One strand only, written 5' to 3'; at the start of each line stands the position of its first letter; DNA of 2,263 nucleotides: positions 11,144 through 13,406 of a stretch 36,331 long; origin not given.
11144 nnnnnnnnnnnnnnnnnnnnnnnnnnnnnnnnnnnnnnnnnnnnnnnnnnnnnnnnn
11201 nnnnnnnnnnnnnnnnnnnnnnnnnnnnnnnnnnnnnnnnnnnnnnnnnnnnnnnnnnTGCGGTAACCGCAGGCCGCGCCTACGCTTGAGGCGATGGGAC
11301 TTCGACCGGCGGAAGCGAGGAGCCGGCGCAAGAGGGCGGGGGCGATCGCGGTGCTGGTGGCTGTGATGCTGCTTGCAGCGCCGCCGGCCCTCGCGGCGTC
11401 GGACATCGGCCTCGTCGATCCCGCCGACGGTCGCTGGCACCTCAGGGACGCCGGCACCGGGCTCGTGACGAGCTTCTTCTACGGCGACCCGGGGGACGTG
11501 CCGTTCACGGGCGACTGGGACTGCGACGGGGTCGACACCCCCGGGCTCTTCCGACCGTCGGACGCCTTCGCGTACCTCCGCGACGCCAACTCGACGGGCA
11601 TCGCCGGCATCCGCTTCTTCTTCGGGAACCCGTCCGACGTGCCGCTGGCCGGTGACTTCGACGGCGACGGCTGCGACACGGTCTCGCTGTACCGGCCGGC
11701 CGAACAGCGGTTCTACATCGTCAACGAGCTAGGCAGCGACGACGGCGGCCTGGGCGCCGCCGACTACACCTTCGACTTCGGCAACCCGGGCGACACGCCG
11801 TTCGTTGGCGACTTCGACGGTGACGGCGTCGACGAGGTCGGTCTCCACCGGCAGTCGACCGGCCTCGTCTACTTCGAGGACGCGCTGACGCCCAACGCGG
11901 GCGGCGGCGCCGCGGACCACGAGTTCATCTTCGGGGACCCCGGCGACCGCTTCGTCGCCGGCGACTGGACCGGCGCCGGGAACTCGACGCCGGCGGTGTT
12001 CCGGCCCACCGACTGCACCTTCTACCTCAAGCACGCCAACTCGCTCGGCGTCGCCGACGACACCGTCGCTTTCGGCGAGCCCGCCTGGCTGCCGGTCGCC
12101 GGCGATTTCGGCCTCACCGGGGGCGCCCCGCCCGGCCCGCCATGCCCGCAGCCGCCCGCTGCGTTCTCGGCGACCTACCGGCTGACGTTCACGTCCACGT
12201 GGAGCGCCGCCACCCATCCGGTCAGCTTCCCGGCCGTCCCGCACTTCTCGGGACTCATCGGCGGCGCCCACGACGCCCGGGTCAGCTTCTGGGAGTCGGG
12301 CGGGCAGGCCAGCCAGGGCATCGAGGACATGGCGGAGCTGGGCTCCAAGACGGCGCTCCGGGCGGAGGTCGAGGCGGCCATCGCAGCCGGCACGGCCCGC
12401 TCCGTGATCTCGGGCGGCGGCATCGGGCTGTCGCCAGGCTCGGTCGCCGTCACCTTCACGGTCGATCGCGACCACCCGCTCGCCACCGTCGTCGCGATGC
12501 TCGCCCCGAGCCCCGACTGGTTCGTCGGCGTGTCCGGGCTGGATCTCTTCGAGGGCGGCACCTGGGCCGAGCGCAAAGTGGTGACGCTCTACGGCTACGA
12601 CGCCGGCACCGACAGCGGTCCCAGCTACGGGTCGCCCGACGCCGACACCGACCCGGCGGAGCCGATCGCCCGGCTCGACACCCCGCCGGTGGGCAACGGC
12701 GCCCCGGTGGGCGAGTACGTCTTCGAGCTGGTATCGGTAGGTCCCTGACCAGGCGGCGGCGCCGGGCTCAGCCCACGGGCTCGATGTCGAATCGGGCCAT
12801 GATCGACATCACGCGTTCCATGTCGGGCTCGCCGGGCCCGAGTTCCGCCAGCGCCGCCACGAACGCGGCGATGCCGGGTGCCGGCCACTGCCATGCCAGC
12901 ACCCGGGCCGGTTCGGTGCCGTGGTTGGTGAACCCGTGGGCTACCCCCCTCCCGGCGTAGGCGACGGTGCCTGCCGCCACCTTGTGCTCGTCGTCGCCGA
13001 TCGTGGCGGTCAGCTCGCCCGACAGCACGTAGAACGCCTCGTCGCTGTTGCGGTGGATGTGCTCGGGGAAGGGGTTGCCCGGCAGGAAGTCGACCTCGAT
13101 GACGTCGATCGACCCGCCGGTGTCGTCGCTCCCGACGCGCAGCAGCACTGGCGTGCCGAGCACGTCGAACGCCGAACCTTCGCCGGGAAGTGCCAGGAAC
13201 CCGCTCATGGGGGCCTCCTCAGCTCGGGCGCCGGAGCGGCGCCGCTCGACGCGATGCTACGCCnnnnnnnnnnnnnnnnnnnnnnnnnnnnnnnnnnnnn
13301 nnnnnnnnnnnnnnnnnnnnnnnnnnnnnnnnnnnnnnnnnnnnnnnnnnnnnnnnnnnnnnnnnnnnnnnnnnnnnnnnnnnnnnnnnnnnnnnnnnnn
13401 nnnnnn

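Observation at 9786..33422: Four paralogous secreted proteins share a ~230-aa 'FGxPGD-x4-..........-x3-YR' repeat module fused to different cell-envelope domains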

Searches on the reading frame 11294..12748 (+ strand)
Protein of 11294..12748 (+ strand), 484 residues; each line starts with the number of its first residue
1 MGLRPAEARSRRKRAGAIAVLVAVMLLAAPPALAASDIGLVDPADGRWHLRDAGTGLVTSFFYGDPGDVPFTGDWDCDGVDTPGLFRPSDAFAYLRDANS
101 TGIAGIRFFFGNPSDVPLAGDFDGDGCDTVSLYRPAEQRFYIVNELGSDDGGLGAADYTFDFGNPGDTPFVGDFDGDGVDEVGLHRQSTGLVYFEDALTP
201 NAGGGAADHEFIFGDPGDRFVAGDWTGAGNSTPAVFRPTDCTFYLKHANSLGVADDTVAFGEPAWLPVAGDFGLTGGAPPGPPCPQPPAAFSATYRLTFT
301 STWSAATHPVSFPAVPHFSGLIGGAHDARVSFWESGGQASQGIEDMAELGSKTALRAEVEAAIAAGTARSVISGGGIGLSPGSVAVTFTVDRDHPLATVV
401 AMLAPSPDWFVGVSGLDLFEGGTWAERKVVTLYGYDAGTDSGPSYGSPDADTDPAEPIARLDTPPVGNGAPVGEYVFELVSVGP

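Call 7: search_protein_families(library=pfam, proteins=[window:11294-12748:+], max_evalue=1)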
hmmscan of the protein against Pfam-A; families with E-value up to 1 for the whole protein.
window:11294-12748:+ (484 aa): 1 family
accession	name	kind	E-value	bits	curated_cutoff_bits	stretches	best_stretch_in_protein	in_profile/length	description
PF06468.19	Spond_N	-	2e-46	159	24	1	293-463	1-174/194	Spondin_N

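Call 8: search_protein_families(library=ncbifam, proteins=[window:11294-12748:+], max_evalue=1)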
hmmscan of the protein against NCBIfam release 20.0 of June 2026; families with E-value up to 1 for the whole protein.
window:11294-12748:+ (484 aa): 1 family
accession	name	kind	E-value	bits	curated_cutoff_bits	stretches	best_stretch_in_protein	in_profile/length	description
NF038123.1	NF038123_dom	domain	1.3e-26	94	40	1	293-446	1-145/206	spondin domain-containing protein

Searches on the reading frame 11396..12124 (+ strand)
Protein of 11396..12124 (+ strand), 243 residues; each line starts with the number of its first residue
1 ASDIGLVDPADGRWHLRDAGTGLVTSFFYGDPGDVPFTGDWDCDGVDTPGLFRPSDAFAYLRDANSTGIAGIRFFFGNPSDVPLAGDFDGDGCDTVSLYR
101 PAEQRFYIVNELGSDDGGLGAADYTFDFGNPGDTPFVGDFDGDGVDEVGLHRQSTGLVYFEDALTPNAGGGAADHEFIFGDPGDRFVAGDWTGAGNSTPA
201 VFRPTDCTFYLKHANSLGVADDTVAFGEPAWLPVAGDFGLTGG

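Call 11: search_solved_structures(query=window:11396-12124:+, max_evalue=10, show_alignments=2)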
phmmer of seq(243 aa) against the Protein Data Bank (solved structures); distinct sequences matched with E-value up to 10: 1.
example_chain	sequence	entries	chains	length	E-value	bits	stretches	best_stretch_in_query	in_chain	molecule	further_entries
9frx_A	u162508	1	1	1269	0.093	15.1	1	121-223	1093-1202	Retinol binding protein 3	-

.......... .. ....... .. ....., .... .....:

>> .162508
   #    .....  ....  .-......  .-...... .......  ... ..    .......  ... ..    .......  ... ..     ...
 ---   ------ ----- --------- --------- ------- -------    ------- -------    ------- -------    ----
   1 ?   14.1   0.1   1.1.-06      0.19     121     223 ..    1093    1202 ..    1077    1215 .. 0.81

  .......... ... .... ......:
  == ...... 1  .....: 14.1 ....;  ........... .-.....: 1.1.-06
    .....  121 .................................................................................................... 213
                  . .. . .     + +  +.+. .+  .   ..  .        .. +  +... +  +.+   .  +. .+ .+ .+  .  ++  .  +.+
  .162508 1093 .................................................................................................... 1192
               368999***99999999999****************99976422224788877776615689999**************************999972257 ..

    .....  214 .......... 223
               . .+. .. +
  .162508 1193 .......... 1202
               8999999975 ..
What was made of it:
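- Tried and rejected: PDB sequence search with one module (call 11).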

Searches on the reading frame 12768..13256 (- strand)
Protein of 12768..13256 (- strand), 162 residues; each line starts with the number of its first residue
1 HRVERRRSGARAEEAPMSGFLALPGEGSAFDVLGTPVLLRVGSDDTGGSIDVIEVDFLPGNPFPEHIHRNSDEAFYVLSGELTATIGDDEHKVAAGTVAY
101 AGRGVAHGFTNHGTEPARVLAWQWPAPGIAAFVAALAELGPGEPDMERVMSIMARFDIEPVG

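Call 23: search_protein_families(library=pfam, proteins=[window:12768-13256:-], max_evalue=0.01)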
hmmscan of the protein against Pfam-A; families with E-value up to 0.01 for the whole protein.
window:12768-13256:- (162 aa): 4 families
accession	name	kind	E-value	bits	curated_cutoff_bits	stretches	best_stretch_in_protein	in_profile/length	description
PF07883.17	Cupin_2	-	7.5e-19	67.7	27.2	1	55-121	3-68/70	Cupin domain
PF00190.28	Cupin_1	-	4.6e-05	23.5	22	1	54-120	37-110/151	Cupin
PF12973.13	Cupin_7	-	0.0025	18.1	27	1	52-108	35-86/105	ChrR Cupin-like domain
PF16867.11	DMSP_lyase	-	0.0098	16.1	27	0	59-112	104-156/162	Dimethlysulfonioproprionate lyase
